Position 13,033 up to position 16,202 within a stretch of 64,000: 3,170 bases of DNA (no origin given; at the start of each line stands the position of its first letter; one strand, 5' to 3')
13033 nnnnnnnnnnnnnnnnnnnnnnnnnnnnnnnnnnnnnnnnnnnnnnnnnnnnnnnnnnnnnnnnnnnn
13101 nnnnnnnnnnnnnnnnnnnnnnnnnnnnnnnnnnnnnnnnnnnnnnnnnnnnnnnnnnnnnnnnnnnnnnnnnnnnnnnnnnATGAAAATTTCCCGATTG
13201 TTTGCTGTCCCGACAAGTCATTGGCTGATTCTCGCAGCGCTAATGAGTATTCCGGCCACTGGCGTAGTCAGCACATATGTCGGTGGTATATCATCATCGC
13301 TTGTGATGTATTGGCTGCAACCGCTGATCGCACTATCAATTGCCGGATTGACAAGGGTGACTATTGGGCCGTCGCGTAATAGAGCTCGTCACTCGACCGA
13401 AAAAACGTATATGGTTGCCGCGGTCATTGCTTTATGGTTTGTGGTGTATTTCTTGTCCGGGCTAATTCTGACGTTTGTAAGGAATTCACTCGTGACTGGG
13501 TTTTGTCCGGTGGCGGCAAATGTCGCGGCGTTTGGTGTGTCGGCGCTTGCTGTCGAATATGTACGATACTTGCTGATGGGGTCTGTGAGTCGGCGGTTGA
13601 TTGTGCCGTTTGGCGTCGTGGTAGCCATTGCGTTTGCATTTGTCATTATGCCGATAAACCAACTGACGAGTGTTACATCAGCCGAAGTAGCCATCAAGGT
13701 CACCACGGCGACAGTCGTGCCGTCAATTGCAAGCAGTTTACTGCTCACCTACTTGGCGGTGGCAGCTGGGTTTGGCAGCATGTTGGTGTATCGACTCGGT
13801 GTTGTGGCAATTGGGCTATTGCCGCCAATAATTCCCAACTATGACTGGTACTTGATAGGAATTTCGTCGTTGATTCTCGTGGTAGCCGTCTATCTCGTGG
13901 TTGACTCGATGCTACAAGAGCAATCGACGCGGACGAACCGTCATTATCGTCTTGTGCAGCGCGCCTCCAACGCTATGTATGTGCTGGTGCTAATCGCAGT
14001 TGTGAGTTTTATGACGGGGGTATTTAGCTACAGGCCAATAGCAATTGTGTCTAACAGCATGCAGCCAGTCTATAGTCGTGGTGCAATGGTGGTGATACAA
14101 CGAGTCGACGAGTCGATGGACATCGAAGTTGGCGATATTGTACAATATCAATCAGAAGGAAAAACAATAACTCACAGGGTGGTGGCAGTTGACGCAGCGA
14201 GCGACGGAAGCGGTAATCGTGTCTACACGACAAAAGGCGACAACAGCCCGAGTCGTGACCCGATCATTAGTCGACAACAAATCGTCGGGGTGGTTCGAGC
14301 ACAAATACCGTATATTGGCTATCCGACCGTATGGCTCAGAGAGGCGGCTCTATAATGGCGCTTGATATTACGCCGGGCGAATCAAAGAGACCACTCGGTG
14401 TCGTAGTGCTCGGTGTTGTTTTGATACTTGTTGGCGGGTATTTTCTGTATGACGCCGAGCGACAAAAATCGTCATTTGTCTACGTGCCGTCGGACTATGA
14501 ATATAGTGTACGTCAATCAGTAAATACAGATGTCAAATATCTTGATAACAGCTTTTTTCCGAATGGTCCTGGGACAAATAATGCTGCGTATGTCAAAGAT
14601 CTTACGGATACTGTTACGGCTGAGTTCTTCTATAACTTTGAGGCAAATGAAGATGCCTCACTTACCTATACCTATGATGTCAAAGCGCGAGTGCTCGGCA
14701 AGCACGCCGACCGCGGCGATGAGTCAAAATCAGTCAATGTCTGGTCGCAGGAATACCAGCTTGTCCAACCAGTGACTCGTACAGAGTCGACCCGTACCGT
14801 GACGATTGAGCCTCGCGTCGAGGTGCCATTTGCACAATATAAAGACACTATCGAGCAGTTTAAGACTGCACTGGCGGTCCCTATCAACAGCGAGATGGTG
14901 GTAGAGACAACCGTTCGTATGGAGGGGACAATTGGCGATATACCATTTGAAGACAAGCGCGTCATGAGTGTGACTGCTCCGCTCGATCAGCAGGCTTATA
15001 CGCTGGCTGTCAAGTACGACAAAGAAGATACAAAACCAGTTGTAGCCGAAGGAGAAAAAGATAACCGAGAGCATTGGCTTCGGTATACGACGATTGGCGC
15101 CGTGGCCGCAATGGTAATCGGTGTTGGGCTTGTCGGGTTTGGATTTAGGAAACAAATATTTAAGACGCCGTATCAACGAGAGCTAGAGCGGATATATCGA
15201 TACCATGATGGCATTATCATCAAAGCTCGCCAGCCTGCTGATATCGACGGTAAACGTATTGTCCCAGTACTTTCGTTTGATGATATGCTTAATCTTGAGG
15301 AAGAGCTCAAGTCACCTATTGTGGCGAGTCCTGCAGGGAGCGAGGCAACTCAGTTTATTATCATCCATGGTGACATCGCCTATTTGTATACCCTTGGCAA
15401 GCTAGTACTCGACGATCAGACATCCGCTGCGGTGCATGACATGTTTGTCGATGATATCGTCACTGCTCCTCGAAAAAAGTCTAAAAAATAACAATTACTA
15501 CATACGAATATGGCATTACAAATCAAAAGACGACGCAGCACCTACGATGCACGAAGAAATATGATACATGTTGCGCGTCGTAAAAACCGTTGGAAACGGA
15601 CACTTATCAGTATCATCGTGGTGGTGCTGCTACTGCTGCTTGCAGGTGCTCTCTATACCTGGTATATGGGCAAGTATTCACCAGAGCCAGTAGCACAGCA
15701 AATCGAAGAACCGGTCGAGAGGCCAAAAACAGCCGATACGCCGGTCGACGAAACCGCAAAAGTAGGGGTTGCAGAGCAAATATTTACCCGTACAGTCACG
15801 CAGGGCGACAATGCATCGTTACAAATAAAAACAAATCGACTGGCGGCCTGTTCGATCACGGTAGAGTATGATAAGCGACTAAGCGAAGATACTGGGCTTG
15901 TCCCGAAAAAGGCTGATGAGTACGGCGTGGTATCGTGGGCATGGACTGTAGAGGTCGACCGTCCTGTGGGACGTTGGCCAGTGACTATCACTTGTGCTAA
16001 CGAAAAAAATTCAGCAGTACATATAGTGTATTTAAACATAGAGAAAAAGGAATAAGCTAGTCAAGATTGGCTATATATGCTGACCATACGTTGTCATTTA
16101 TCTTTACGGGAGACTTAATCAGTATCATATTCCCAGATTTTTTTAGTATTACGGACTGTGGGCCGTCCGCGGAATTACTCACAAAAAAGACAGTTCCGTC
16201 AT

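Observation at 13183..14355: SipW-type signal peptidase fused to a roughly 285-aa polytopic membrane domain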

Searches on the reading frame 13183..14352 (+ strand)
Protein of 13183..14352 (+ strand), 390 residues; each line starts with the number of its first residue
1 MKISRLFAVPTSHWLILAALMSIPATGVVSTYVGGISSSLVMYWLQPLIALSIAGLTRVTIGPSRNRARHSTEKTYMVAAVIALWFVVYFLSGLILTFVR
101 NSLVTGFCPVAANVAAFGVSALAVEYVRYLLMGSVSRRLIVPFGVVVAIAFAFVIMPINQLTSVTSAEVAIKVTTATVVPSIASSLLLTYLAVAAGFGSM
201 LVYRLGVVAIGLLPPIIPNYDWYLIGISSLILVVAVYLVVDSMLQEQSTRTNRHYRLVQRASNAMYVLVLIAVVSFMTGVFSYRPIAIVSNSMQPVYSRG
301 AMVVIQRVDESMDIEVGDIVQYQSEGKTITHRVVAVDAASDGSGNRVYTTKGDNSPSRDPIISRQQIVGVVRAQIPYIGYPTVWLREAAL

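Call 3: search_protein_families(library=pfam, proteins=[window:13183-14352:+], max_evalue=0.1)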
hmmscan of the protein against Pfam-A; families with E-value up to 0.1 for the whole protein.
window:13183-14352:+ (390 aa): 4 families
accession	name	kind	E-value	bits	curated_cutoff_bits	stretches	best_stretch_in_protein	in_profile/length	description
PF10502.14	Peptidase_S26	-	0.00017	22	22.9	1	265-336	5-80/168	Signal peptidase, peptidase S26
PF12671.13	Amidase_6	-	0.00092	19.8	23.2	1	307-355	96-143/163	Putative amidase domain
PF03319.19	EutN_CcmL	-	0.019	15.9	25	1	300-370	22-81/83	Ethanolamine utilisation protein EutN/carboxysome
PF00717.28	Peptidase_S24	-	0.044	13.9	23.3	1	288-334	40-83/116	Peptidase S24-like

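Call 4: search_protein_families(library=ncbifam, proteins=[window:13183-14352:+], max_evalue=0.1)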
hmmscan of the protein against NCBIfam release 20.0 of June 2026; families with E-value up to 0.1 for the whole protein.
window:13183-14352:+ (390 aa): 3 families
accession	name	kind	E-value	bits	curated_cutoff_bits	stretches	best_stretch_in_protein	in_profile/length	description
TIGR02228.1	sigpep_I_arch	equivalog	3.1e-22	79.2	51.85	1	266-387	13-135/158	signal peptidase I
NF046067.1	SigPepSipWBacil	equivalog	4.5e-16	59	190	1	265-380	19-135/189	signal peptidase I SipW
TIGR02227.1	sigpep_I_bact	equivalog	1.6e-07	31.4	47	1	266-337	3-78/162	signal peptidase I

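Call 5: find_homologous_proteins(query=window:13183-14352:+, max_evalue=0.001)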
Query window:13183-14352:+ (390 aa): 161 proteins with E <= 0.001 among 8000 candidates; the best 120 are listed.
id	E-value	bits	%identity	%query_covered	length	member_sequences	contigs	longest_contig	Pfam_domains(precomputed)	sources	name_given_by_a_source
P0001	4.4e-239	811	100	100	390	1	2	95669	-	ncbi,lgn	-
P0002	8.6e-218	741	90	100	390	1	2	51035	-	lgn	-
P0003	9.9e-201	685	86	99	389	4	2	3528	-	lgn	-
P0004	4.9e-187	640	78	99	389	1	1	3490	-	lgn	-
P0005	1.7e-143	497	63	93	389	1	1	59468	-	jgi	jgi:signal peptidase I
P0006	1.3e-140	487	57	99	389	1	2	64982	-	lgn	-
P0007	2.2e-140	486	57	99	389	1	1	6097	-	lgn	-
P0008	3.0e-138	479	57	99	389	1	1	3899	-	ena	-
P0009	7.9e-137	475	56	99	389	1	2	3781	-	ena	-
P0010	1.5e-135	470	58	96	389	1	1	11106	-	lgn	-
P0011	1.0e-134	468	54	99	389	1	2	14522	-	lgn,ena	-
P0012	6.5e-134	465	57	98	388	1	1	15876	-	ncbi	-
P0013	4.0e-132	459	55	99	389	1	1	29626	-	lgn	-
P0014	2.3e-131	457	57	91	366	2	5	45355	-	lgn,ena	-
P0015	1.2e-130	454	52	100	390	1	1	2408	-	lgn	-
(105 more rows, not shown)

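Call 19: predict_structure(alignment_id=A1)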
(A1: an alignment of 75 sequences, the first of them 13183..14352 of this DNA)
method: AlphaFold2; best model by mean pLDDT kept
length: 390 residues; sequences in the alignment: 75
mean_pLDDT: 86.0   pTM: 0.75
mean pLDDT of the five models: 86.0, 85.5, 82.8, 82.3, 79.3
residues with pLDDT >= 90: 178; 70-90: 172; 50-70: 38; < 50: 2
segments of 3 or more residues with pLDDT < 50: none
pLDDT, mean of each block of 10 residues (from residue 1): 84 97 92 88 94 97 85 95 91 77 85 94 97 93 96 92 86 92 97 96 96 87 87 94 76 73 78 67 60 79 74 83 86 89 86 86 88 73 62
secondary structure, 60 per line:
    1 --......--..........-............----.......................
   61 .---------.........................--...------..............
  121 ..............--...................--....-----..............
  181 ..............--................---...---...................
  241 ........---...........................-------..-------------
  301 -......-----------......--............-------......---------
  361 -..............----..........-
elements in order: H3-8 H11-20 H22-33 H38-61 H71-95 E98-100 H107-134 H137-155 H158-161 H167-194 H197-212 E216-218 H222-248 H252-278 E302-307 E319-324 E327-338 E346-351 E367-375 H380-389

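Call 24: fold_search(model_id=the predicted structure, library=pdb)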
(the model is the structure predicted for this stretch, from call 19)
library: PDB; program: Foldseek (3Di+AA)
matches with E <= 10: 574; with E <= 0.001: 2
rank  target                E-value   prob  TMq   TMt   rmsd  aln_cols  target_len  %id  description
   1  7p2q_A                1.2e-05  1.00  0.25  0.59   6.8       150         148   24  Human Signal Peptidase Complex Paralog C (SPC-C) (released 2021-10-06)
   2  7p2p_A                3.6e-05  1.00  0.25  0.60   7.0       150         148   25  Human Signal Peptidase Complex Paralog A (SPC-A) (released 2021-10-06)
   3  4n31_A                2.8e-03  1.00  0.20  0.53   6.7       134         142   16  Structure and activity of Streptococcus pyogenes SipA: a signal peptidase homologue essential for pilus polymerisation (released 2014-08-20)
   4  4n31_B                3.2e-03  1.00  0.20  0.55   6.7       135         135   16  Structure and activity of Streptococcus pyogenes SipA: a signal peptidase homologue essential for pilus polymerisation (released 2014-08-20)
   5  4wvj_A                3.4e-03  1.00  0.23  0.19  11.5       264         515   16  Crystal structure of the Type-I signal peptidase from Staphylococcus aureus (SpsB) in complex with an inhibitor peptid (released 2015-09-23)
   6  4wvi_A                9.9e-03  1.00  0.22  0.17  15.5       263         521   14  Crystal structure of the Type-I signal peptidase from Staphylococcus aureus (SpsB) in complex with a substrate peptide (released 2015-09-23)
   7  4wvh_A                9.9e-03  1.00  0.21  0.16  15.6       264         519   14  Crystal structure of the Type-I signal peptidase from Staphylococcus aureus (SpsB) in complex with a substrate peptide (released 2015-09-23)
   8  5c5b_D                1.1e-02  0.13  0.10  0.10  34.8       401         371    9  Crystal Structure of Human APPL BAR-PH Heterodimer (released 2016-06-22)
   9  4wvg_A                1.3e-02  0.99  0.23  0.19  13.0       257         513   14  Crystal structure of the Type-I signal peptidase from Staphylococcus aureus (SpsB). (released 2015-09-23)
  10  6a2t                  1.4e-02  1.00  0.17  0.61   3.5        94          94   17  Mycobacterium tuberculosis LexA C-domain K197A (released 2019-01-23)
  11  1jhf_B                2.1e-02  1.00  0.18  0.55   3.4        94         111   14  LEXA G85D MUTANT (released 2001-09-19)
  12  5c5b_B                2.8e-02  0.10  0.09  0.10  32.4       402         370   10  Crystal Structure of Human APPL BAR-PH Heterodimer (released 2016-06-22)
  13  5b0l_B                3.7e-02  0.23  0.15  0.17  18.4       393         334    9  Structure of MoeN5-Sso7d fusion protein in complex with beta-nonyl glucoside (released 2016-03-23)
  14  2hnf                  4.4e-02  1.00  0.16  0.41   5.1        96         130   20  Structure of a Hyper-cleavable Monomeric Fragment of Phage lambda Repressor Containing the Cleavage Site Region (released 2006-09-19)
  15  1f39_A                5.1e-02  0.99  0.15  0.46   5.3       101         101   18  CRYSTAL STRUCTURE OF THE LAMBDA REPRESSOR C-TERMINAL DOMAIN (released 2000-07-26)
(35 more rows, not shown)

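Call 35: search_protein_families(library=pfam, alignment_id=A3, max_evalue=10)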
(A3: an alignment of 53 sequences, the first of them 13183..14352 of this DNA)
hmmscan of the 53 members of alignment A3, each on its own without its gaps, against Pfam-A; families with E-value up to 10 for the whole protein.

A. member 1, window:13183-14352:+ (390 aa): 4 families
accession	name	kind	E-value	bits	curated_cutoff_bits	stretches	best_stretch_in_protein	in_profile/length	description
PF10502.14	Peptidase_S26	-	0.00017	22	22.9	1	265-336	5-80/168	Signal peptidase, peptidase S26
PF12671.13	Amidase_6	-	0.00092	19.8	23.2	1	307-355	96-143/163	Putative amidase domain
PF03319.19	EutN_CcmL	-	0.019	15.9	25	1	300-370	22-81/83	Ethanolamine utilisation protein EutN/carboxysome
PF00717.28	Peptidase_S24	-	0.044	13.9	23.3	1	288-334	40-83/116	Peptidase S24-like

B. families by the number of members that match (of 53 scanned): 67 families (the first 25 are shown)
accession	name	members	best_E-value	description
PF10502.14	Peptidase_S26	53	1.5e-10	Signal peptidase, peptidase S26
PF00717.28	Peptidase_S24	47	1.7e-07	Peptidase S24-like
PF12671.13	Amidase_6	19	0.00048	Putative amidase domain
PF08141.18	SspH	3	0.011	Small acid-soluble spore protein H family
PF06197.19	DUF998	2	0.011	Protein of unknown function (DUF998)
PF03319.19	EutN_CcmL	2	0.019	Ethanolamine utilisation protein EutN/carboxysome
PF00060.32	Lig_chan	2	0.022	Ligand-gated ion channel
PF02060.20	ISK_Channel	2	0.037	Slow voltage-gated potassium channel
PF04420.19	CHD5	2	0.55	CHD5-like protein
PF11239.13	DUF3040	2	1.5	Protein of unknown function (DUF3040)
PF01529.25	DHHC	2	1.8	DHHC palmitoyltransferase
PF09323.15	DUF1980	2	7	DUF1980 N-terminal domain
PF01027.25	Bax1-I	1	0.0018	Inhibitor of apoptosis-promoting Bax1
PF07819.20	PGAP1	1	0.0052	PGAP1-like alpha/beta domain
PF20293.4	MC6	1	0.0057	ABC-three component (ABC-3C) system Middle Component 6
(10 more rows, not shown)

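Call 60: find_related_loci(query=A1, collection=genome_contigs, flank=5000)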
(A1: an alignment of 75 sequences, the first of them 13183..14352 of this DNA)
Query A1 (390 aa) in genome_contigs; peptide patterns used: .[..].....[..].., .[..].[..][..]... (x = any residue, [..] = any of these).
158 stretches matched a pattern; 62 encode a relative of the query (tblastn E <= 1e-3); 61 distinct loci.
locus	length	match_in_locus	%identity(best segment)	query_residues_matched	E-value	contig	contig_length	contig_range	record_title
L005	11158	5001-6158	48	3-389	1e-122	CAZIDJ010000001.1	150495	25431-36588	MAG TPA_asm: uncultured Candidatus Saccharibacteria bacterium isolate SRP286056_co1_711 genome assembly, contig: NODE_67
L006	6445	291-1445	49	3-387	6e-121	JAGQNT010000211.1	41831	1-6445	MAG: Candidatus Saccharibacteria bacterium isolate HKST-UBA75 k127_3614914, whole genome shotgun sequence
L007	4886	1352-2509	47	5-389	4e-121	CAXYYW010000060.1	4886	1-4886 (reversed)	MAG: uncultured bacterium isolate ERR13599001_concoct_77 genome assembly, contig: ERZ24875814.5734, whole genome shotgun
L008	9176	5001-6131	47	14-389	8e-121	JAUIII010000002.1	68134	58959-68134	MAG: bacterium isolate Co_bin.251 NODE_3271_length_68134_cov_2.016145, whole genome shotgun sequence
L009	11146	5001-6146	49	5-386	4e-118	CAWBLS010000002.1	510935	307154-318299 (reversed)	MAG: uncultured Candidatus Saccharibacteria bacterium isolate MFD05684.bin.2.14 genome assembly, contig: contig_46985, w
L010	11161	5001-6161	47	4-387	3e-117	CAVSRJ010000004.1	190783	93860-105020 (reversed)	MAG: uncultured Candidatus Saccharibacteria bacterium isolate MFD05684.bin.1.284 genome assembly, contig: contig_25412,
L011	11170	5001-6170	48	1-389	8e-117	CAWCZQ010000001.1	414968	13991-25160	MAG: uncultured Candidatus Saccharibacteria bacterium isolate MFD01721.bin.1.119 genome assembly, contig: contig_16966,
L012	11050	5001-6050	50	36-387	7e-114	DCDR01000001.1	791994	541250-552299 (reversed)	MAG TPA_asm: Candidatus Saccharibacteria bacterium UBA1050 UBA1050_contig_1, whole genome shotgun sequence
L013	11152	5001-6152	46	5-389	3e-113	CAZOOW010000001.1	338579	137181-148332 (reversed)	MAG TPA_asm: uncultured Candidatus Saccharibacteria bacterium isolate SRP300315_co1_58 genome assembly, contig: NODE_5_l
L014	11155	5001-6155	46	1-387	8e-113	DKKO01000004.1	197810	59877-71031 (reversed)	MAG TPA_asm: Candidatus Saccharibacteria bacterium UBA6664 UBA6664_contig_1302, whole genome shotgun sequence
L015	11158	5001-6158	45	4-387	3e-112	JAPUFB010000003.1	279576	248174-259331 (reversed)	MAG: Candidatus Saccharibacteria bacterium isolate labscale reactor_MAG40 NODE_18_length_279576_cov_9.146218, whole geno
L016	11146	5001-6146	50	5-387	1e-118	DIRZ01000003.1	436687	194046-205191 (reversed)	MAG TPA_asm: Candidatus Saccharibacteria bacterium UBA6223 UBA6223_contig_13451, whole genome shotgun sequence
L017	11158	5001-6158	45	5-389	1e-110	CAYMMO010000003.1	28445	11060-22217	MAG TPA_asm: uncultured Candidatus Saccharibacteria bacterium isolate SRP286056_co2_538 genome assembly, contig: NODE_23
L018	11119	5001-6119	48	14-389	3e-110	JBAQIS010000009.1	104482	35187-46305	MAG: Candidatus Saccharimonas aalborgensis isolate MFD10512_ilm_asm_bin63 k127_331062, whole genome shotgun sequence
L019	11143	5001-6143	46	5-387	6e-109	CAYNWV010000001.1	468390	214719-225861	MAG TPA_asm: uncultured Candidatus Saccharibacteria bacterium isolate SRP285395_co2_34 genome assembly, contig: NODE_8_l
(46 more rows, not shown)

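Call 65: find_encoding_contigs(protein=P0001, flank=3000, max_places=2)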
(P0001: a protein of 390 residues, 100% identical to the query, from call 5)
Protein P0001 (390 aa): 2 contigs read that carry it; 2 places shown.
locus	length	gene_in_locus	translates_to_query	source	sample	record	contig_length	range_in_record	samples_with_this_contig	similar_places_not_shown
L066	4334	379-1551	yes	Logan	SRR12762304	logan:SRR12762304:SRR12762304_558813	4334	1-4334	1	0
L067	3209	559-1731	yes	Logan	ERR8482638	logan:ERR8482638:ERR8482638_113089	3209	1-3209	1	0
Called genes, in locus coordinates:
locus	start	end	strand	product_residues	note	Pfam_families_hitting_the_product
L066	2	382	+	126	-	?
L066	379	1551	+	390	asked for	-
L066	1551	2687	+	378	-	PF17231:DUF5305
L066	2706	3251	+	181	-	-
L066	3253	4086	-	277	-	-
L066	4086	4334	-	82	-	?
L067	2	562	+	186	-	?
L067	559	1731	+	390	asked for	-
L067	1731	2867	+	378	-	PF17231:DUF5305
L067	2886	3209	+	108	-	?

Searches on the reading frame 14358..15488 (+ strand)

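Call 3: search_protein_families(library=pfam, proteins=[window:14358-15488:+], max_evalue=0.1)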
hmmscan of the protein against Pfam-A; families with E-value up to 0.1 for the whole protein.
window:14358-15488:+ (377 aa): 3 families
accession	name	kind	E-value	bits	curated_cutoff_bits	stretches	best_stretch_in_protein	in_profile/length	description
PF17231.7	DUF5305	-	3e-22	79.6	29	1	129-344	1-217/217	Family of unknown function (DUF5305)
PF06724.16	DUF1206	-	0.0044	17.5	26.2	0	240-263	38-61/70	Domain of Unknown Function (DUF1206)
PF12317.13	IFT46_B_C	-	0.026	14.7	22.2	1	112-205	103-197/211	Intraflagellar transport complex B protein 46 C terminal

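Call 4: search_protein_families(library=ncbifam, proteins=[window:14358-15488:+], max_evalue=0.1)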
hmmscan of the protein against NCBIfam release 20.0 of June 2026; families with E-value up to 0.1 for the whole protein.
window:14358-15488:+ (377 aa): 0 families

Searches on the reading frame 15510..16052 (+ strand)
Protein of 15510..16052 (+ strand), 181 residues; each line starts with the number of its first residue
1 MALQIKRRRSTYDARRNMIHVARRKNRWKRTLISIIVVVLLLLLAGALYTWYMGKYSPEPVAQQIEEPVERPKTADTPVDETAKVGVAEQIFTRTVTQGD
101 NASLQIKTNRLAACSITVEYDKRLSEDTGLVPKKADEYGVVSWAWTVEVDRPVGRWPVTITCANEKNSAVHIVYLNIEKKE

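Call 3: search_protein_families(library=pfam, proteins=[window:15510-16052:+], max_evalue=0.1)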
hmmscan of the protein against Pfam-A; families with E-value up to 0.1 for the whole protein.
window:15510-16052:+ (181 aa): 2 families
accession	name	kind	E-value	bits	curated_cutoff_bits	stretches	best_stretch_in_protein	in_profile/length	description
PF06365.17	CD34_antigen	-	0.0097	16.4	26.3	1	28-67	103-142/204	CD34/Podocalyxin family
PF13800.11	Sigma_reg_N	-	0.083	13.6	26.3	0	18-59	3-44/91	Sigma factor regulator N-terminal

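Call 4: search_protein_families(library=ncbifam, proteins=[window:15510-16052:+], max_evalue=0.1)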
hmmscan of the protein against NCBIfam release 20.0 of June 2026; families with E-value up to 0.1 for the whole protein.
window:15510-16052:+ (181 aa): 7 families
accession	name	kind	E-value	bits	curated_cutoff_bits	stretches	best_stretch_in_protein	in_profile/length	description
NF033761.1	gliding_GltJ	equivalog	0.008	15.3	450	1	11-97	351-442/671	adventurous gliding motility protein GltJ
NF004285.1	PRK05696.1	equivalog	0.0098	15.7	179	1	24-71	12-59/171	flagellar basal body-associated protein FliL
NF052375.1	antisigma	equivalog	0.01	15.8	100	1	7-87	64-143/217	anti-sigma factor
NF038218.1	IcmG_DotF_IVB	equivalog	0.023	14.4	200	1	16-112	36-130/266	type IVB secretion system protein IcmG/DotF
TIGR03593.1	yidC_nterm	equivalog_domain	0.025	14.1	58.25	1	28-112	1-84/363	membrane protein insertase YidC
NF049861.1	SCO2400_fam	subfamily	0.058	14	55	0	11-64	75-128/136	SCO2400 family protein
NF033218.1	anchor_AmaP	equivalog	0.1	12.4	55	0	26-61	2-36/166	alkaline shock response membrane anchor protein AmaP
